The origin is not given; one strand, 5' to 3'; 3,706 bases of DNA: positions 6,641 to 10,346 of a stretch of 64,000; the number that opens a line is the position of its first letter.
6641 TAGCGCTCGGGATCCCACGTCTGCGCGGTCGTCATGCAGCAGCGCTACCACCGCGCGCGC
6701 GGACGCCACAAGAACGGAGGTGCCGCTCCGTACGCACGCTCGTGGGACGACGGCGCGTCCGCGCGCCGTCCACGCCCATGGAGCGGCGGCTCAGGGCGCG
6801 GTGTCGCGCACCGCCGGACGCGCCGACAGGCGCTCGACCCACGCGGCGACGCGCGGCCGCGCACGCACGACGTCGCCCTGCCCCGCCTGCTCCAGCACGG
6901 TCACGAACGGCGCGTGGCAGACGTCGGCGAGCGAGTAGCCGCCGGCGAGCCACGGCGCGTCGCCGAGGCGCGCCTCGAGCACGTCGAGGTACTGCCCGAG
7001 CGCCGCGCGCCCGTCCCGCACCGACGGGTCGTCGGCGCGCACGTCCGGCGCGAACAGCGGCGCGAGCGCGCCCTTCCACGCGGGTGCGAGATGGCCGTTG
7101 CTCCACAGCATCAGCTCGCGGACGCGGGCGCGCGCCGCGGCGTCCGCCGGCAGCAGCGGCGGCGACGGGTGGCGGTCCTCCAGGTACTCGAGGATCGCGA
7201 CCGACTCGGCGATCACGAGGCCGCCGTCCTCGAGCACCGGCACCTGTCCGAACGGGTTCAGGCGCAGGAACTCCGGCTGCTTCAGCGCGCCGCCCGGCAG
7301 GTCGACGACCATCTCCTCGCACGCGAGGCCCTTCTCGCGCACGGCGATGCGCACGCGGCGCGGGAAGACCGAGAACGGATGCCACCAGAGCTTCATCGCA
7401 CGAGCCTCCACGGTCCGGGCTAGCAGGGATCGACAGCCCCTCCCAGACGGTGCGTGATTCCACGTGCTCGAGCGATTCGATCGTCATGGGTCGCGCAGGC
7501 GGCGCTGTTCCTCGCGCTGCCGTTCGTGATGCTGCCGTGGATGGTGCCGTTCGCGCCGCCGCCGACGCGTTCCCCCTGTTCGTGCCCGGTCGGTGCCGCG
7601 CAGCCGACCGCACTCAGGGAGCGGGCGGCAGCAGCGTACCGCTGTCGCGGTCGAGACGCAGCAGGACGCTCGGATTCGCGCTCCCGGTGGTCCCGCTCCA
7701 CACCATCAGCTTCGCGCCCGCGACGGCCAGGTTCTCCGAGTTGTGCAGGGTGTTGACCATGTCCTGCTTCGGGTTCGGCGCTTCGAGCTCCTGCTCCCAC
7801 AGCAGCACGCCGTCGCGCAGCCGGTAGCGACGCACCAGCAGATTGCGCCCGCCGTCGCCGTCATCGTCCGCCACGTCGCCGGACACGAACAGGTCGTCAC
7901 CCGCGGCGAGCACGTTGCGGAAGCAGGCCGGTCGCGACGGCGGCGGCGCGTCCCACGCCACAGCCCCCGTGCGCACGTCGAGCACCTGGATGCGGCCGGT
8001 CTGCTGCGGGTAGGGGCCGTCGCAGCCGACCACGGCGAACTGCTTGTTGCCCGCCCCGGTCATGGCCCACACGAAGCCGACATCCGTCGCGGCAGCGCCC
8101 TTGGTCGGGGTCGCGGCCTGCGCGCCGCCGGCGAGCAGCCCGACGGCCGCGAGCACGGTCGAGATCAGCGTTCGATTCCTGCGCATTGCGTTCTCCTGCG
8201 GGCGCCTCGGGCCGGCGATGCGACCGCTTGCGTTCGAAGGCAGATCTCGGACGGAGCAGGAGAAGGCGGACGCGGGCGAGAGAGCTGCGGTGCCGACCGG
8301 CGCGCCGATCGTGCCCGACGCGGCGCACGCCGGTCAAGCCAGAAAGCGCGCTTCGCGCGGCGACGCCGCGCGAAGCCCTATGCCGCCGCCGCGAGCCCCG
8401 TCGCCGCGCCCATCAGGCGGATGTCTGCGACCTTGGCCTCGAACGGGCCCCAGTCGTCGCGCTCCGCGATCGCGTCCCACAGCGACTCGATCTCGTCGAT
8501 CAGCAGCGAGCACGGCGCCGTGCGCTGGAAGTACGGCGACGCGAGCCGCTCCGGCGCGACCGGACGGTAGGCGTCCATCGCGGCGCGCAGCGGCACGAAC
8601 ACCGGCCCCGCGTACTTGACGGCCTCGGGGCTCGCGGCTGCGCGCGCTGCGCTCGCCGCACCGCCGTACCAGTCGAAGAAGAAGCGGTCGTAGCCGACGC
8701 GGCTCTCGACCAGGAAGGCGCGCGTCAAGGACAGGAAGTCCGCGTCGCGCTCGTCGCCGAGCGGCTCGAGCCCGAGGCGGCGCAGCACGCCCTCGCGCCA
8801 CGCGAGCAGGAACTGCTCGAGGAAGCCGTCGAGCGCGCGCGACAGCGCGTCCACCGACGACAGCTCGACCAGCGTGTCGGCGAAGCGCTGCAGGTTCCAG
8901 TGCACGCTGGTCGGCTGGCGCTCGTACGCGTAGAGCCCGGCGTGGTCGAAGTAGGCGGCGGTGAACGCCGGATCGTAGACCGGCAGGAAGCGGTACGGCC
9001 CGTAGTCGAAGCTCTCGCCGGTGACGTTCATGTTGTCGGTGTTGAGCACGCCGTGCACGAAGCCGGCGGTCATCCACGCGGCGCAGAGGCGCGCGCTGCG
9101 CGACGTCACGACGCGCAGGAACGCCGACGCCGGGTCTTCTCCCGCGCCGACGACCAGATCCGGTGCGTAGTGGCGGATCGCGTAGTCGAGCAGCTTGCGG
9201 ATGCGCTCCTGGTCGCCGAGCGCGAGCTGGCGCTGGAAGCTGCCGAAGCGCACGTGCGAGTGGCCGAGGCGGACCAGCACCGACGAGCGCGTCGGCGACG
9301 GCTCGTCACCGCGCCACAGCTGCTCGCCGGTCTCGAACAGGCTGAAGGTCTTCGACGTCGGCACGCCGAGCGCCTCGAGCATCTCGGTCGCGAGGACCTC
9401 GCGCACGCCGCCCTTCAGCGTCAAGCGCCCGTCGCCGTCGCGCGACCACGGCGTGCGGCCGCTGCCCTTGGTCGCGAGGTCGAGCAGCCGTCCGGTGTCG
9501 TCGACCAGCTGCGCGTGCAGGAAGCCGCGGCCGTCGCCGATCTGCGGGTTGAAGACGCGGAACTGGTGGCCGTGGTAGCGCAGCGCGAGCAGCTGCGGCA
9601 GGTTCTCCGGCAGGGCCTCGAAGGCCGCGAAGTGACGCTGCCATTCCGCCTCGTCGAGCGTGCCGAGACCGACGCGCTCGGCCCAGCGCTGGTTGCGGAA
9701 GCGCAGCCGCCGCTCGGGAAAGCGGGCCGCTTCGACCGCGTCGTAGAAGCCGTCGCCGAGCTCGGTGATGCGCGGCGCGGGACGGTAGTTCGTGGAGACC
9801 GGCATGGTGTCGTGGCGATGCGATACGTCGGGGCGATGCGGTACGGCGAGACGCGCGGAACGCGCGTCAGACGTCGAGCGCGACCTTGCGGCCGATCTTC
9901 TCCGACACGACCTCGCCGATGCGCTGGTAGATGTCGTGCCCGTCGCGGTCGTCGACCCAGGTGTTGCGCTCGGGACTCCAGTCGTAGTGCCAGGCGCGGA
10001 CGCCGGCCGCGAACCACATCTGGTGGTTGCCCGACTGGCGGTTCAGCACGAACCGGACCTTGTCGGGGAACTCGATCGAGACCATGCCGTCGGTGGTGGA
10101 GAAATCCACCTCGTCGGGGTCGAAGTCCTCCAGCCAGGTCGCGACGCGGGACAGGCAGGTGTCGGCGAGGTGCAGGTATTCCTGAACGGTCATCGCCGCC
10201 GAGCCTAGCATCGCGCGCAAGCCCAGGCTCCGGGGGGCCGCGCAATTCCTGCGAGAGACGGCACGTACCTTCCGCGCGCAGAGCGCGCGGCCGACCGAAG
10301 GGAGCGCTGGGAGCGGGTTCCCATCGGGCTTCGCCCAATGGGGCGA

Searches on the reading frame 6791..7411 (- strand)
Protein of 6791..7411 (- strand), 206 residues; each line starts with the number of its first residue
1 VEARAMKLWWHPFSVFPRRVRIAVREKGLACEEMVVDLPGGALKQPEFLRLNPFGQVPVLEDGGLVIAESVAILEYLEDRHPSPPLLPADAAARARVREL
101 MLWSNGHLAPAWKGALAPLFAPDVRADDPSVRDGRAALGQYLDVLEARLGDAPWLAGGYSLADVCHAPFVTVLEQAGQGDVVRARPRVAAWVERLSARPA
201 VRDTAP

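Call 76: search_protein_families(library=pfam, proteins=[window:6791-7411:-], max_evalue=0.0001)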
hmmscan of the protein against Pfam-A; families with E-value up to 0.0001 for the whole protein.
window:6791-7411:- (206 aa): 5 families
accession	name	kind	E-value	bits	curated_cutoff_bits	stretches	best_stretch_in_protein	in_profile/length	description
PF02798.26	GST_N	-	1.1e-18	67.8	20.9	1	6-78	3-75/76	Glutathione S-transferase, N-terminal domain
PF13409.12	GST_N_2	-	4.8e-18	66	25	1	13-80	1-70/70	Glutathione S-transferase, N-terminal domain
PF13417.12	GST_N_3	-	9e-18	64.8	22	1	12-85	5-75/75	Glutathione S-transferase, N-terminal domain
PF00043.30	GST_C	-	2.9e-09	37.5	20.7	1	117-199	11-93/93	Glutathione S-transferase, C-terminal domain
PF13410.11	GST_C_2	-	9.8e-08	32.4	24.9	1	130-194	3-69/69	Glutathione S-transferase, C-terminal domain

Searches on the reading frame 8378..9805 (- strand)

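Call 76: search_protein_families(library=pfam, proteins=[window:8378-9805:-], max_evalue=0.0001)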
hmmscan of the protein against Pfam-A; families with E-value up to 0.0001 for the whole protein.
window:8378-9805:- (475 aa): 1 family
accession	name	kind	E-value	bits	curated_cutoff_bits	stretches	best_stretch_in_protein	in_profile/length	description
PF02696.19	SelO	-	2e-136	455.9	22.8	1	10-460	8-463/466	Protein adenylyltransferase SelO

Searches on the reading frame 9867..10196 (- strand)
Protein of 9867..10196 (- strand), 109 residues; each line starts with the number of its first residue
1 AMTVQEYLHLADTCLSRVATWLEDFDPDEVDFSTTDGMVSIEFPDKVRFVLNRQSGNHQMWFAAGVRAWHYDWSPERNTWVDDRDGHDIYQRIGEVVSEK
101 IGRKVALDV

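Call 76: search_protein_families(library=pfam, proteins=[window:9867-10196:-], max_evalue=0.0001)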
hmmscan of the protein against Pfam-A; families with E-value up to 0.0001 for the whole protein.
window:9867-10196:- (109 aa): 1 family
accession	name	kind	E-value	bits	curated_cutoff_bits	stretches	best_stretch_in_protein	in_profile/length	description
PF01491.21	Frataxin_Cyay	-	2.4e-20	73.1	21.3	1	2-104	1-106/107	Frataxin-like domain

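Call 87: find_encoding_contigs(protein=window:9867-10196:-, flank=3000, max_places=8)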
Protein window:9867-10196:- (109 aa): no gene with exactly this product is on record in the collection.

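Call 97: find_homologous_proteins(query=window:9867-10196:-, max_evalue=1e-20)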
Query window:9867-10196:- (109 aa): 541 proteins with E <= 1e-20 among 548 candidates; the best 120 are listed.
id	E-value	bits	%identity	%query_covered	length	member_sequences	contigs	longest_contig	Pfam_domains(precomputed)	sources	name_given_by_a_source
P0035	1.8e-67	242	98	98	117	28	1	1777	PF01491.23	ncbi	-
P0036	2.6e-66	238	95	98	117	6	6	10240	PF01491.23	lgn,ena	-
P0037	1.7e-62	226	89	98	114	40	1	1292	PF01491.23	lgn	-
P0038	6.5e-62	224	91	97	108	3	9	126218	PF01491.23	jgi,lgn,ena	-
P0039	1.4e-60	220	87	99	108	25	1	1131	PF01491.23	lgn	-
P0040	2.0e-56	207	83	95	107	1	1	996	PF01491.23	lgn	-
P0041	2.1e-56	206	82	97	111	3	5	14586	PF01491.23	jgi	jgi:CyaY protein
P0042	3.3e-56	206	81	96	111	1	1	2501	PF01491.23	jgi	jgi:CyaY protein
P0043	7.2e-56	205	80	97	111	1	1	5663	PF01491.23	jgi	jgi:CyaY protein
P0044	8.9e-55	201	81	97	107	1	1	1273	PF01491.23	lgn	-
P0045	2.4e-54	200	80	97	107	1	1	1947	PF01491.23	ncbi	-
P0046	3.3e-54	199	80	98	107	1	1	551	PF01491.23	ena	-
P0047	3.9e-54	199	80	97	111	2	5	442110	PF01491.23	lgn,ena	-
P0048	1.3e-53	198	75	96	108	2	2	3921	PF01491.23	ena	-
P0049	1.4e-53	197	76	97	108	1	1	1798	PF01491.23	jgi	jgi:CyaY protein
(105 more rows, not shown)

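Call 98: find_encoding_contigs(protein=P0038, flank=10000, max_places=4)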
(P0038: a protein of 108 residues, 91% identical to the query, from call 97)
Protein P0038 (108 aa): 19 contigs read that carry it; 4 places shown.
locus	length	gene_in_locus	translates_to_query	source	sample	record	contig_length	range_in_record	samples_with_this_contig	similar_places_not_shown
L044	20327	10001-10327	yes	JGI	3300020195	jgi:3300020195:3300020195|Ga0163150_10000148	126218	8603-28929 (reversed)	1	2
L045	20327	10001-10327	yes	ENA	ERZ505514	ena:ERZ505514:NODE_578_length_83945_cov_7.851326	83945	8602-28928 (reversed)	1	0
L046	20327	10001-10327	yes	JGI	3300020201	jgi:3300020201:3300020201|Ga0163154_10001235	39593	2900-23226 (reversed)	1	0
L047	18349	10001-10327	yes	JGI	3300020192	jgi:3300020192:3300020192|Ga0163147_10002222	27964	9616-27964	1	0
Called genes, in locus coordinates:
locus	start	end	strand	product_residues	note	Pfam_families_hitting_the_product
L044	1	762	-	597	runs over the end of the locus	PF00342:PGI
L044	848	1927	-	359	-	PF03193:RsgA_GTPase, PF01926:MMR_HSR1 (weak)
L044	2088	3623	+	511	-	-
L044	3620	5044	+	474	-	PF01926:MMR_HSR1, PF11981:DUF3482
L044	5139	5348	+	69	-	-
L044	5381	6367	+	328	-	PF00248:Aldo_ket_red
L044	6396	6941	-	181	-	-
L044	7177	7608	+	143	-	PF04828:GFA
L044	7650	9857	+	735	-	PF00350:Dynamin_N (weak)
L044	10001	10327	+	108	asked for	PF01491:Frataxin_Cyay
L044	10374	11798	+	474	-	PF02696:SelO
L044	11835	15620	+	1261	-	PF00176:SNF2-rel_dom, PF00271:Helicase_C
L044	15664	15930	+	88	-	-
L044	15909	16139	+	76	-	-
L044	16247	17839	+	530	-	PF00009:GTP_EFTU, PF01926:MMR_HSR1 (faint), PF22042:EF-G_D2, PF03144:GTP_EFTU_D2, PF16658:RF3_C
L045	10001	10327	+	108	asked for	PF01491:Frataxin_Cyay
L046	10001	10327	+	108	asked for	PF01491:Frataxin_Cyay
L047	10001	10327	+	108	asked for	PF01491:Frataxin_Cyay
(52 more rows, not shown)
